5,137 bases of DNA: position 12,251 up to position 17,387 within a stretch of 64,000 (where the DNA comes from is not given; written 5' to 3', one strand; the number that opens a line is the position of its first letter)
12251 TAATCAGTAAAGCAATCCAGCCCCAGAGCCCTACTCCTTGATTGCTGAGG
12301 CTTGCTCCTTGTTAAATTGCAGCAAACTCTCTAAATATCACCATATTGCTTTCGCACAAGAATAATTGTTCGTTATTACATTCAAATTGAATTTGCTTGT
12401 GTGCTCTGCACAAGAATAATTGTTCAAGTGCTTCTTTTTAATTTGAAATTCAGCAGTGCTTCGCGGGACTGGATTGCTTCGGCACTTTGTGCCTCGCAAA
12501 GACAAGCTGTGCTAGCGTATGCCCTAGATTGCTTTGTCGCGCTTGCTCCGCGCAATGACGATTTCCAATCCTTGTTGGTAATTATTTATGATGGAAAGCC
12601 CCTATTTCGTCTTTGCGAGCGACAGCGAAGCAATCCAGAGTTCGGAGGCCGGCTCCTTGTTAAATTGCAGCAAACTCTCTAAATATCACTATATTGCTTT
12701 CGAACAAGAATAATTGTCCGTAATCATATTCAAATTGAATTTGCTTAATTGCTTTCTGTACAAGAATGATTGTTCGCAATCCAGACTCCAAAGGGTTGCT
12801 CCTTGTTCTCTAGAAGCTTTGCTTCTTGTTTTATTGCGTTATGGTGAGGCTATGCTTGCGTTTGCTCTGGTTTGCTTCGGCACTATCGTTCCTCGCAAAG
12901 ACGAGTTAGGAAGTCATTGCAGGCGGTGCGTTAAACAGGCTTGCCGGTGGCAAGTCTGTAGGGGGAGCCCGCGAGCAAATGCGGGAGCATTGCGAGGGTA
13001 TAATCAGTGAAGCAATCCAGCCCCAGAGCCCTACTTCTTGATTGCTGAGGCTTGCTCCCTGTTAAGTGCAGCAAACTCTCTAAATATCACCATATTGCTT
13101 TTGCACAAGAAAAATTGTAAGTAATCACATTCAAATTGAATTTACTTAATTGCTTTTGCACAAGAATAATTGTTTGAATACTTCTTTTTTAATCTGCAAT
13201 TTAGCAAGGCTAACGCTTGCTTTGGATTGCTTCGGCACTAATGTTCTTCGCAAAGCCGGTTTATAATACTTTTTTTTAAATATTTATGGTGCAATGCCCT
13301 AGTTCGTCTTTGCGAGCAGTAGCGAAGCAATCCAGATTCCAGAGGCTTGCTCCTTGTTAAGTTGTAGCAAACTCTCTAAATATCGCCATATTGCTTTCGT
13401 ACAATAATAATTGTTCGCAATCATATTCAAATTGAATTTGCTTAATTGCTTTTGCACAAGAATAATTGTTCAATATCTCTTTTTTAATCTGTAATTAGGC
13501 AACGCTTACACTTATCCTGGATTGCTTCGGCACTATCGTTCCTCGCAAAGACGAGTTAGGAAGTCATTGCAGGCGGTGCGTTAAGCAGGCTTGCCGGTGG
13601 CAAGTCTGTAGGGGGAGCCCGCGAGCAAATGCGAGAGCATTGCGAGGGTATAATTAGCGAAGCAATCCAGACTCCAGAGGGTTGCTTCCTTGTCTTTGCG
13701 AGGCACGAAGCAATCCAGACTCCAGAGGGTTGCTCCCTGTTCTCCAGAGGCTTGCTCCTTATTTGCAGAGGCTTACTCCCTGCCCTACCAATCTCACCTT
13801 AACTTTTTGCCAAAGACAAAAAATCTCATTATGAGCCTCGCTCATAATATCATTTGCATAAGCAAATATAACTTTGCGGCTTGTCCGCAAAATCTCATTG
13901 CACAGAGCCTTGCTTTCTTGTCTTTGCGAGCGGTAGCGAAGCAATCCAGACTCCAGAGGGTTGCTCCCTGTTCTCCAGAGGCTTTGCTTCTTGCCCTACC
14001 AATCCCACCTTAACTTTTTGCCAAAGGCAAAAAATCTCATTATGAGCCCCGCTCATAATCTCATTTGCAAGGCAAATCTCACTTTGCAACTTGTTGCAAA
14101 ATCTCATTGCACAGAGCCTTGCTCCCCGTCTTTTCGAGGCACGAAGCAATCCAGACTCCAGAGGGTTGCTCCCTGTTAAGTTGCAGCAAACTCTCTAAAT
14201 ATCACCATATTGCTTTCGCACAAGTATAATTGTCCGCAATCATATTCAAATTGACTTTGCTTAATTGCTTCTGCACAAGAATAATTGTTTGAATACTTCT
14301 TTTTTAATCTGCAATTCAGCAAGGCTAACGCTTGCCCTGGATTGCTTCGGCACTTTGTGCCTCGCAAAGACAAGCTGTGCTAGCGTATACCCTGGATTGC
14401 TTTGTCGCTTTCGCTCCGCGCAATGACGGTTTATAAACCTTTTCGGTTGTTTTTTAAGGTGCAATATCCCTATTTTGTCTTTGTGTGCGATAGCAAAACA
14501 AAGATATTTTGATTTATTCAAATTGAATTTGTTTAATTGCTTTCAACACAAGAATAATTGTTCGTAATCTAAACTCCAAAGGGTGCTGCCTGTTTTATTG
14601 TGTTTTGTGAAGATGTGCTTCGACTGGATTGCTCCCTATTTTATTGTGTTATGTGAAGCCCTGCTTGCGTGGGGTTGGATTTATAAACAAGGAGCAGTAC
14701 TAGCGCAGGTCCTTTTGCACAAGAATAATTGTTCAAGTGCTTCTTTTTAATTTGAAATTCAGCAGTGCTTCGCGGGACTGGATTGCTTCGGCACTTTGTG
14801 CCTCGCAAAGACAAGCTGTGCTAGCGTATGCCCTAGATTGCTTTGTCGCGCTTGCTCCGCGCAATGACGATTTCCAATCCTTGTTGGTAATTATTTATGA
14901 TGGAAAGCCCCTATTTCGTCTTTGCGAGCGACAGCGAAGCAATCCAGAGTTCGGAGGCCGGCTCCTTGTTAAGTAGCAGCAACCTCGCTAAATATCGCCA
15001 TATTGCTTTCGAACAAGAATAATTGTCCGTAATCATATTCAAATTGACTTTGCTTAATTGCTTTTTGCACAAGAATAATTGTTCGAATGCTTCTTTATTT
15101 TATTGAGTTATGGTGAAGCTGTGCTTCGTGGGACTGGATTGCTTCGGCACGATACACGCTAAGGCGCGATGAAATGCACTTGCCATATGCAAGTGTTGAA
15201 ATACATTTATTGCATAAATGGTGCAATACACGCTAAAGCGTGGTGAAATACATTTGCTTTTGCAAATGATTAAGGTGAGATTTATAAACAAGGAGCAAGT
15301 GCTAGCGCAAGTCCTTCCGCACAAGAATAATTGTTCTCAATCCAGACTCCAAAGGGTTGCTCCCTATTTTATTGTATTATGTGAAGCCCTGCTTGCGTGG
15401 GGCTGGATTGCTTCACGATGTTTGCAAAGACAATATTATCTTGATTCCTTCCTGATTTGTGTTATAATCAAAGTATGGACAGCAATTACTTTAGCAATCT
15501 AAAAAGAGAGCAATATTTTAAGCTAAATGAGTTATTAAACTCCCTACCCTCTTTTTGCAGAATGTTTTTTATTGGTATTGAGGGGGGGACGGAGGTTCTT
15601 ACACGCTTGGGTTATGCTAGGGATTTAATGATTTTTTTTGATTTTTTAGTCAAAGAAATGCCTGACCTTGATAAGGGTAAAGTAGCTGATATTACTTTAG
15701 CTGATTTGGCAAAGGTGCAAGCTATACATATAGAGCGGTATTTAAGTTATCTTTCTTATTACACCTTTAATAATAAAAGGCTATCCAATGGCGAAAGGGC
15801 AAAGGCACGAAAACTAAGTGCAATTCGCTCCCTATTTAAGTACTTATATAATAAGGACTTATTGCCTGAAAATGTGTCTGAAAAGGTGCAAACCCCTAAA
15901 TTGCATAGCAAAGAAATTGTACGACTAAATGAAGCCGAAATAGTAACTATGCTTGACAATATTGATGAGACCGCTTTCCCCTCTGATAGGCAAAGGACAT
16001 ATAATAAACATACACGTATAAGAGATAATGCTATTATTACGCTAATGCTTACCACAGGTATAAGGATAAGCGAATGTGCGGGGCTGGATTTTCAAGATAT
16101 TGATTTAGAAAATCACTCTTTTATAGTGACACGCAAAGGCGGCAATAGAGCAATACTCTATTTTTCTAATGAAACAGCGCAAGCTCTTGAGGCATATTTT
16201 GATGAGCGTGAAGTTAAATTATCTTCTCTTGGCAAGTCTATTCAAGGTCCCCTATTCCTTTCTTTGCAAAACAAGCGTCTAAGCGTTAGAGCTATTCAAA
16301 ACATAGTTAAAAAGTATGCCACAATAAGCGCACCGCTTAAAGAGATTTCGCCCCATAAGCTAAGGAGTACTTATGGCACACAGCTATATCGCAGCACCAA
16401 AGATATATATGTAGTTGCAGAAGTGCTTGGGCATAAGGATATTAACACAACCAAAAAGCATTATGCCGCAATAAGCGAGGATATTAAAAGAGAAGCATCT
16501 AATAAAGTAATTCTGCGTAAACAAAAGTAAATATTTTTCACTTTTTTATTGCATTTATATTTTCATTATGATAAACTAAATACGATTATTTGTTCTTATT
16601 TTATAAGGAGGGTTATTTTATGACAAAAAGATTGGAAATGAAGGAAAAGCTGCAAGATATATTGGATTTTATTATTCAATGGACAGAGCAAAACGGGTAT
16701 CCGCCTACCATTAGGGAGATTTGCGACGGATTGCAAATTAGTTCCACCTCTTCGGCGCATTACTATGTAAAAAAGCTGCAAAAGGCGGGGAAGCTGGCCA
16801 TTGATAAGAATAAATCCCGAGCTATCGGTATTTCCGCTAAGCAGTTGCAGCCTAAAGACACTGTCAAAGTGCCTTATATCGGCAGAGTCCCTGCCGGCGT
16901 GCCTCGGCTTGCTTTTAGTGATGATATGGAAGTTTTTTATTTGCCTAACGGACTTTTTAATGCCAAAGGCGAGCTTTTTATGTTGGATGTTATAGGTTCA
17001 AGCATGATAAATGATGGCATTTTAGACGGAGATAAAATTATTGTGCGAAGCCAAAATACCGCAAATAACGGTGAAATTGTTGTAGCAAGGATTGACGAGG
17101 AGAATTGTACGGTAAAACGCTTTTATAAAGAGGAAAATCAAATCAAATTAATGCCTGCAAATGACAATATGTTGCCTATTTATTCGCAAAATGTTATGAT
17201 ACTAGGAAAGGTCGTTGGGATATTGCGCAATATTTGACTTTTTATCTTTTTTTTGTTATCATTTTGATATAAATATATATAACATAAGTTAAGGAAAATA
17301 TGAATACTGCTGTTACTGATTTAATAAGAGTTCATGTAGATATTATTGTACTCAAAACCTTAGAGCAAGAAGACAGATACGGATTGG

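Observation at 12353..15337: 15 co-oriented 20-bp boxes whose outer half-sites look like Firmicute LexA half-sites at the wrong spacing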

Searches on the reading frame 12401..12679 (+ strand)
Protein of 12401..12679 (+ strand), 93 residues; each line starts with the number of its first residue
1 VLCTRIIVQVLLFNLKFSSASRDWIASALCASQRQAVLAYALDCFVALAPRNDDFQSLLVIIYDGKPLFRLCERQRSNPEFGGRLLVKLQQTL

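Call 74: find_homologous_proteins(query=window:12401-12679:+, max_evalue=0.01)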
Query seq(93 aa): 2 candidates shared short words with the query, none scored E <= 0.01.

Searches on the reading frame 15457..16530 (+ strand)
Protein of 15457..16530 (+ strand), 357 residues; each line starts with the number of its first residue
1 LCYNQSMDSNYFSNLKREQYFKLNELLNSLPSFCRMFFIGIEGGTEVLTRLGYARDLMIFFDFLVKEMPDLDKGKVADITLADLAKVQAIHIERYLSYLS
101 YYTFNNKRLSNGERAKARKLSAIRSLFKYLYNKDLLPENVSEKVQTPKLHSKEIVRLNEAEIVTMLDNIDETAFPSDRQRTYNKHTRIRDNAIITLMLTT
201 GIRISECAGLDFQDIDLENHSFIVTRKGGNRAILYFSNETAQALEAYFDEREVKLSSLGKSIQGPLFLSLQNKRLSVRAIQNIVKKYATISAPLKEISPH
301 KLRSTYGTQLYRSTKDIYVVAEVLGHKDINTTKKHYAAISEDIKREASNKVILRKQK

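Call 8: search_protein_families(library=pfam, proteins=[window:15457-16530:+])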
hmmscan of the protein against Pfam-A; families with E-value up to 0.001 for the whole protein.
window:15457-16530:+ (357 aa): 2 families
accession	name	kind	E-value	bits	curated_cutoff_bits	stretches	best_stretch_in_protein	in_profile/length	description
PF00589.27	Phage_integrase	-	1.4e-31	110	27.1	1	157-340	3-169/172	Phage integrase family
PF02899.23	Phage_int_SAM_1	-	4.2e-05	24.2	22.3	0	49-132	18-81/83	Phage integrase, N-terminal SAM-like domain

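Call 11: find_encoding_contigs(protein=window:15457-16530:+, flank=10000, max_places=10)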
Protein window:15457-16530:+ (357 aa): no gene with exactly this product is on record in the collection.

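Call 13: find_homologous_proteins(query=window:15457-16530:+)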
Query window:15457-16530:+ (357 aa): 7993 proteins with E <= 0.001 among 8000 candidates; the best 120 are listed.
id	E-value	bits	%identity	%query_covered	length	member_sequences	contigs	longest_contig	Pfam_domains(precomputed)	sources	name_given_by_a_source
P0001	5.3e-225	764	100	98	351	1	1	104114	PF00589.28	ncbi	-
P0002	5.5e-173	593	77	98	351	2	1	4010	PF00589.28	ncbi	-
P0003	4.5e-169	580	75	98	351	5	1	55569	PF00589.28,PF02899.24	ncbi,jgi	ncbi:MAG: tyrosine-type recombinase/integrase [Christensenellales bacterium]|jgi:integrase/recombina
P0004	3.0e-134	466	63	98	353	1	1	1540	PF00589.28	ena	-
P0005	5.3e-128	445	62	98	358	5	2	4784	PF00589.28,PF02899.24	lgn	-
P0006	5.5e-127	442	60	99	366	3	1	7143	PF00589.28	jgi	-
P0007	1.9e-126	440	58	97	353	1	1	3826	PF00589.28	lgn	-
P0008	1.2e-124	434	60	98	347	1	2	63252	PF00589.28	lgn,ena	-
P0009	4.2e-124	432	59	98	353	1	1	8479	PF00589.28,PF02899.24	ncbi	-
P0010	4.6e-124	432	58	99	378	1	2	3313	PF00589.28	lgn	-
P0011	2.2e-122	427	59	97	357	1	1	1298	PF00589.28,PF02899.24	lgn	-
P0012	1.9e-121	424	59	97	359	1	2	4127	PF00589.28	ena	-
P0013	2.3e-121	423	59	97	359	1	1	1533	PF00589.28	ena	-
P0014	2.7e-121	423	59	97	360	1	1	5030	PF00589.28,PF02899.24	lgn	-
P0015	3.1e-121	423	59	97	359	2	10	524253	PF00589.28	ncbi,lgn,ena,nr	ncbi:MAG: tyrosine-type recombinase/integrase [Clostridia bacterium]|nr:tyrosine-type recombinase/in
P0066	6.3e-115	402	55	97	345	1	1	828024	PF00589.28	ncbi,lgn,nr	ncbi:MAG: tyrosine-type recombinase/integrase [Christensenellaceae bacterium]|nr:tyrosine-type recom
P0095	3.3e-113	397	55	97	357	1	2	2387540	PF00589.28,PF02899.24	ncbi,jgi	jgi:Site-specific recombinase XerD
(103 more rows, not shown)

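Call 14: find_encoding_contigs(protein=P0001, flank=10000, max_places=4)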
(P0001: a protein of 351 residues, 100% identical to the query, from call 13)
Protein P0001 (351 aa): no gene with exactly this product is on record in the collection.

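Call 15: find_encoding_contigs(protein=P0003, flank=10000, max_places=4)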
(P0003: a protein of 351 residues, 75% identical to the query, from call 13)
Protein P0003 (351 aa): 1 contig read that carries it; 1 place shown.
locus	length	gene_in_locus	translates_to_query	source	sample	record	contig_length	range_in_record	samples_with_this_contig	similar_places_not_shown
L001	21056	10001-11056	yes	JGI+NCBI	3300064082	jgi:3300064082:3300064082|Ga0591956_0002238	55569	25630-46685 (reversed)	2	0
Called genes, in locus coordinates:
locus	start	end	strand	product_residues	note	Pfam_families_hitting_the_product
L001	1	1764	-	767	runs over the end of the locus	PF00912:Transgly, PF00905:Transpeptidase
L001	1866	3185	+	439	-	PF00919:UPF0004, PF04055:Radical_SAM, PF01938:TRAM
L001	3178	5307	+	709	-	PF01624:MutS_I, PF05188:MutS_II, PF05192:MutS_III, PF05190:MutS_IV, PF00488:MutS_V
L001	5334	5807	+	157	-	PF00488:MutS_V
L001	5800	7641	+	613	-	PF02518:HATPase_c, PF13589:HATPase_c_3, PF01119:DNA_mis_repair, PF08676:MutL_C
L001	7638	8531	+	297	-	PF01745:IPT (weak), PF01715:IPPT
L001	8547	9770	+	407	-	PF06838:Met_gamma_lyase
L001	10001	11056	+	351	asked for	PF02899:Phage_int_SAM_1 (weak), PF00589:Phage_integrase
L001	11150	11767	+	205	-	PF01726:LexA_DNA_bind, PF00717:Peptidase_S24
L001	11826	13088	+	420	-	PF03551:PadR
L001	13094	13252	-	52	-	-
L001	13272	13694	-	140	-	PF00075:RNase_H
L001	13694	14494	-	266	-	PF03807:F420_oxidored, PF14748:P5CR_dimer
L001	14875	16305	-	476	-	PF00206:Lyase_1, PF10397:ADSL_C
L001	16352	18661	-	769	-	PF02401:LYTB, PF21710:Spt6_S1 (faint), PF23459:S1_RRP5 (faint), PF00575:S1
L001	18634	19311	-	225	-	PF02224:Cytidylate_kin, PF13189:Cytidylate_kin2, PF13238:AAA_18 (weak), PF13207:AAA_17 (faint)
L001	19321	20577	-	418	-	PF00070:Pyr_redox (faint), PF00890:FAD_binding_2, PF01134:GIDA (faint), PF01266:DAO (weak), PF03486:HI0933_like, PF12831:FAD_oxidored, PF13450:NAD_binding_8 (weak), PF22780:HI0933_like_1st, +3 more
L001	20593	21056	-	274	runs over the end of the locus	PF01975:SurE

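Call 16: find_encoding_contigs(protein=P0002, flank=10000, max_places=4)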
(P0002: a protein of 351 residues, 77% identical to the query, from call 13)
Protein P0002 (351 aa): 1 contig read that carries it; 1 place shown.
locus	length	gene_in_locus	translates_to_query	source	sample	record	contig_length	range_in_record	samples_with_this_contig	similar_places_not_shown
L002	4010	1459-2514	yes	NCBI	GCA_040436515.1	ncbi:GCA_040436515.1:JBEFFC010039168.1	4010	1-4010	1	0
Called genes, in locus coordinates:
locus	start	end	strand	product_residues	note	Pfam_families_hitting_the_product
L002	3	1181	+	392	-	?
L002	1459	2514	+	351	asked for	PF00589:Phage_integrase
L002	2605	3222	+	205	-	PF01726:LexA_DNA_bind, PF00717:Peptidase_S24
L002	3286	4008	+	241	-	?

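Call 43: search_protein_families(library=ncbifam, proteins=[window:15475-16530:+], max_evalue=0.00001)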
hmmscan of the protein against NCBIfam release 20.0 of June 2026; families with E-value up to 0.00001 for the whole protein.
window:15475-16530:+ (351 aa): 12 families
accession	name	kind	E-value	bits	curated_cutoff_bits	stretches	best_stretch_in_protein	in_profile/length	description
NF003462.0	PRK05084.1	equivalog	6.3e-53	179.8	267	1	14-345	7-356/360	tyrosine recombinase XerS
NF040815.2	recomb_XerA_Arch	equivalog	7.7e-47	160.1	220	1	48-339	21-261/263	site-specific tyrosine recombinase/integron integrase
TIGR02224.1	recomb_XerC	equivalog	2.7e-46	158.3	335.15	1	43-338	17-282/295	tyrosine recombinase XerC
TIGR02225.1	recomb_XerD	equivalog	1.8e-45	155.5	329.6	1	41-331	15-273/290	site-specific tyrosine recombinase XerD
NF001399.0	PRK00283.1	subfamily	2.9e-42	144.9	279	1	36-336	19-286/300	tyrosine recombinase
NF002331.0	PRK01287.1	subfamily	1.3e-22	80.3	371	1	79-327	70-307/365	site-specific tyrosine recombinase XerC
TIGR02249.1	integrase_gron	subfamily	4.4e-17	62.4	265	1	267-327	235-295/315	integron integrase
NF007371.0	PRK09871.1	subfamily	3.6e-12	46.2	222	1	178-331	22-173/198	tyrosine-type DNA invertase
NF011946.0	PRK15417.1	equivalog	2.2e-09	37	435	0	275-328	258-311/337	integron integrase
NF007370.0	PRK09870.1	subfamily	3.6e-09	36.5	221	1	182-329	32-176/200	tyrosine-type DNA invertase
NF002685.0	PRK02436.1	equivalog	9.6e-08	32.2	178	1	107-330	54-244/245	site-specific tyrosine recombinase XerD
NF041502.1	integrase_1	equivalog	8e-06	24.8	350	0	272-337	297-365/484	site-specific integrase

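Call 44: search_solved_structures(query=window:15475-16530:+, max_evalue=0.00001)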
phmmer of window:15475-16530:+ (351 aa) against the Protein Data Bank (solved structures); distinct sequences matched with E-value up to 0.00001: 10.
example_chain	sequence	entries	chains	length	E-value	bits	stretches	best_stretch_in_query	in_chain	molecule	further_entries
1a0p_A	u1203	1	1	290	1.5e-21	80.6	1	102-334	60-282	SITE-SPECIFIC RECOMBINASE XERD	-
5dcf_A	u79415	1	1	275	2.8e-15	60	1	180-335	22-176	Tyrosine recombinase XerD,DNA translocase FtsK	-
4a8e_A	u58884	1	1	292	1.8e-14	57.4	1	159-344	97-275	PROBABLE TYROSINE RECOMBINASE XERC-LIKE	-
5hxy_A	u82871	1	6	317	5.2e-14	55.9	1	183-340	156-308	Tyrosine recombinase XerA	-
9i5v_14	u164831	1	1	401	9.1e-11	45.2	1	108-339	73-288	Ribosome-associated translation inhibitor RaiA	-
5jjv_A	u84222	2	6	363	5.6e-10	42.6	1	141-329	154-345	Tyrosine recombinase XerH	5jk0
6en0_A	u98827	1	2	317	2.1e-07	34.2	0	174-233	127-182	Int protein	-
6emy_A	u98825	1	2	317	5.3e-07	32.8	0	174-233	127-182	Int protein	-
6emz_A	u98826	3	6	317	5.4e-07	32.8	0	174-233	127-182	Int protein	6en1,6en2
2a3v_A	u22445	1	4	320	6e-06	29.4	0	269-329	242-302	site-specific recombinase IntI4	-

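Call 51: find_encoding_contigs(protein=P0008, flank=6000, max_places=1)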
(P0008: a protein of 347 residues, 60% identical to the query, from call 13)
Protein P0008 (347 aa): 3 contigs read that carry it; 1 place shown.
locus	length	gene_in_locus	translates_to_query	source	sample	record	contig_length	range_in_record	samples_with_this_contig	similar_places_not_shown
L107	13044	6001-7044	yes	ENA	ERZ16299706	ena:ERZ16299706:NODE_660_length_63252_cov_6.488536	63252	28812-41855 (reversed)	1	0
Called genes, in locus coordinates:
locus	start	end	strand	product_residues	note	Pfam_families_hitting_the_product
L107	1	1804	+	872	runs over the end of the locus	PF01624:MutS_I, PF05188:MutS_II, PF05192:MutS_III, PF05190:MutS_IV, PF00488:MutS_V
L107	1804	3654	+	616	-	PF02518:HATPase_c (weak), PF13589:HATPase_c_3, PF01119:DNA_mis_repair, PF08676:MutL_C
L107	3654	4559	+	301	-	PF01715:IPPT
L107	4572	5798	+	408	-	PF06838:Met_gamma_lyase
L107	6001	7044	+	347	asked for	PF00589:Phage_integrase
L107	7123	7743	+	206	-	PF01726:LexA_DNA_bind, PF00717:Peptidase_S24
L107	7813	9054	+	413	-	PF03551:PadR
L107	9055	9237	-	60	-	-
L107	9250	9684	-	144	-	PF00075:RNase_H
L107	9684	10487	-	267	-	PF03446:NAD_binding_2 (weak), PF03807:F420_oxidored, PF14748:P5CR_dimer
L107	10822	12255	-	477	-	PF00206:Lyase_1, PF10397:ADSL_C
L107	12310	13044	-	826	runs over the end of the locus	PF02401:LYTB, PF23459:S1_RRP5 (faint), PF00575:S1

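Call 52: find_encoding_contigs(protein=P0015, flank=6000, max_places=1)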
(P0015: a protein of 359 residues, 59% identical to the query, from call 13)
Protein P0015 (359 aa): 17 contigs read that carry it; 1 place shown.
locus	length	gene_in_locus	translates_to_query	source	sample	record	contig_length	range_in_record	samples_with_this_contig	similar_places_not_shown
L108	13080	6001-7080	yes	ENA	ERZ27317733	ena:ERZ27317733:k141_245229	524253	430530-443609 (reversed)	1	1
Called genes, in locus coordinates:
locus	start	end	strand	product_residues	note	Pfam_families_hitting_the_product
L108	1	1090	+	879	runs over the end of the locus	PF01624:MutS_I, PF05188:MutS_II, PF05192:MutS_III, PF05190:MutS_IV, PF00488:MutS_V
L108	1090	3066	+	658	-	PF02518:HATPase_c (weak), PF13589:HATPase_c_3, PF01119:DNA_mis_repair, PF08676:MutL_C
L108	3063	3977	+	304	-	PF01745:IPT (faint), PF01715:IPPT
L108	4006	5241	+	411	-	PF06838:Met_gamma_lyase, PF01053:Cys_Met_Meta_PP (weak)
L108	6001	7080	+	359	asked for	PF00589:Phage_integrase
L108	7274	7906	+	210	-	PF01726:LexA_DNA_bind, PF00717:Peptidase_S24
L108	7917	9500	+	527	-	PF03551:PadR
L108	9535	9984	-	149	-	PF00075:RNase_H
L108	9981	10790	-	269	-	PF03807:F420_oxidored, PF14748:P5CR_dimer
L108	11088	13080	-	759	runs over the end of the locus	PF02401:LYTB, PF21710:Spt6_S1 (faint), PF00575:S1, PF23459:S1_RRP5 (weak)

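Call 53: find_encoding_contigs(protein=P0095, flank=6000, max_places=1)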
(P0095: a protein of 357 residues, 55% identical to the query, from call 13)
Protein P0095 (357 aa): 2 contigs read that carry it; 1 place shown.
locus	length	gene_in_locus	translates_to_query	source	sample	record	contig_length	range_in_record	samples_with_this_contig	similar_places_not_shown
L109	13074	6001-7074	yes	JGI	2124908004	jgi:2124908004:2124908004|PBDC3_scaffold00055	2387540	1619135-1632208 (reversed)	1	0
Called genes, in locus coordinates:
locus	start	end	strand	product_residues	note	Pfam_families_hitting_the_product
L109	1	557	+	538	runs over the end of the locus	PF01624:MutS_I, PF05188:MutS_II, PF05192:MutS_III, PF05190:MutS_IV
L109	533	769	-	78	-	-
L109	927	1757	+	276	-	-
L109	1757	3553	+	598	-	PF02518:HATPase_c, PF13589:HATPase_c_3, PF01119:DNA_mis_repair, PF08676:MutL_C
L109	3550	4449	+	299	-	PF01745:IPT (weak), PF01715:IPPT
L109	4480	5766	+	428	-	PF06838:Met_gamma_lyase, PF01053:Cys_Met_Meta_PP (faint)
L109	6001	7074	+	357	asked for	PF02899:Phage_int_SAM_1 (faint), PF00589:Phage_integrase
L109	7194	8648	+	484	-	PF00478:IMPDH, PF03060:NMO (faint), PF00571:CBS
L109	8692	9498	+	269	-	-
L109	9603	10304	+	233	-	-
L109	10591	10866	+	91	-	PF02632:BioY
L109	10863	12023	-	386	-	PF22025:ThiI_fer, PF02926:THUMP, PF02568:ThiI, PF06508:QueC (faint)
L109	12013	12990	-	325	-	-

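Call 54: find_encoding_contigs(protein=P0066, flank=6000, max_places=1)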
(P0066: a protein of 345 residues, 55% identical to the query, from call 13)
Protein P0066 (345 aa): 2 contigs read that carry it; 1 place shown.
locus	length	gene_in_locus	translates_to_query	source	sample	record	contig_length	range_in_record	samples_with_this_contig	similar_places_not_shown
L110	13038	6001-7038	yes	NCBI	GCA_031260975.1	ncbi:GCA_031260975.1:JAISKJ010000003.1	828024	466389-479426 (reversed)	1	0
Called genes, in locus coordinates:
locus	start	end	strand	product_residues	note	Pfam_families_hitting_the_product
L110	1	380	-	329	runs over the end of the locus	PF00005:ABC_tran, PF13304:AAA_21 (weak)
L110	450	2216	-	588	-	PF03551:PadR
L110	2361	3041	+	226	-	PF01863:YgjP-like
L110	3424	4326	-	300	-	PF26305:CD_NTase_C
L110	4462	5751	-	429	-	PF02403:Seryl_tRNA_N, PF00587:tRNA-synt_2b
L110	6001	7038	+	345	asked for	PF00589:Phage_integrase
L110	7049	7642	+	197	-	PF01726:LexA_DNA_bind, PF00717:Peptidase_S24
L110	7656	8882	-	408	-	PF01053:Cys_Met_Meta_PP (weak), PF06838:Met_gamma_lyase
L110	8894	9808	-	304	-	PF01745:IPT, PF01715:IPPT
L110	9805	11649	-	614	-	PF02518:HATPase_c (weak), PF13589:HATPase_c_3, PF01119:DNA_mis_repair, PF08676:MutL_C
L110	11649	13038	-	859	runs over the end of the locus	PF01624:MutS_I, PF05188:MutS_II, PF05192:MutS_III, PF05190:MutS_IV, PF00488:MutS_V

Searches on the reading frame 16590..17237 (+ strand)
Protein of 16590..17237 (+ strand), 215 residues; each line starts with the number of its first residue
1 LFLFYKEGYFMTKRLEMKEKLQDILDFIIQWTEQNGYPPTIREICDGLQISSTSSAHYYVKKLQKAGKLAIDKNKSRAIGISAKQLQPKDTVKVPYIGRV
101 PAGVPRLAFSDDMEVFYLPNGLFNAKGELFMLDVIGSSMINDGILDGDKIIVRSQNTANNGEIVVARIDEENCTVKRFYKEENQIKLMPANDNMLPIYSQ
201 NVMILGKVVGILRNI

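Call 8: search_protein_families(library=pfam, proteins=[window:16590-17237:+])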
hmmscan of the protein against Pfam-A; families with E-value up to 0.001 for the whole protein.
window:16590-17237:+ (215 aa): 2 families
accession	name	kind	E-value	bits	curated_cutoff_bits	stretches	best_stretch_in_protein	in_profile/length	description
PF00717.28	Peptidase_S24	-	3.8e-29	101.2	23.3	1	95-209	1-116/116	Peptidase S24-like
PF01726.22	LexA_DNA_bind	-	2.9e-13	49.8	23.7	1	21-78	8-65/65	LexA DNA binding domain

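Call 43: search_protein_families(library=ncbifam, proteins=[window:16590-17237:+], max_evalue=0.00001)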
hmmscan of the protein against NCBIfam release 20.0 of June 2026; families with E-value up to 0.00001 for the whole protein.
window:16590-17237:+ (215 aa): 2 families
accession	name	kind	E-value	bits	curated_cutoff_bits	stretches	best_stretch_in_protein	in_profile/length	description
TIGR00498.1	lexA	equivalog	1.2e-58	198.1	110.95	1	18-215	5-202/203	transcriptional repressor LexA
NF007621.2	PRK10276.1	subfamily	2.5e-15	56.5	110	1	120-210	20-112/115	translesion error-prone DNA polymerase V autoproteolytic subunit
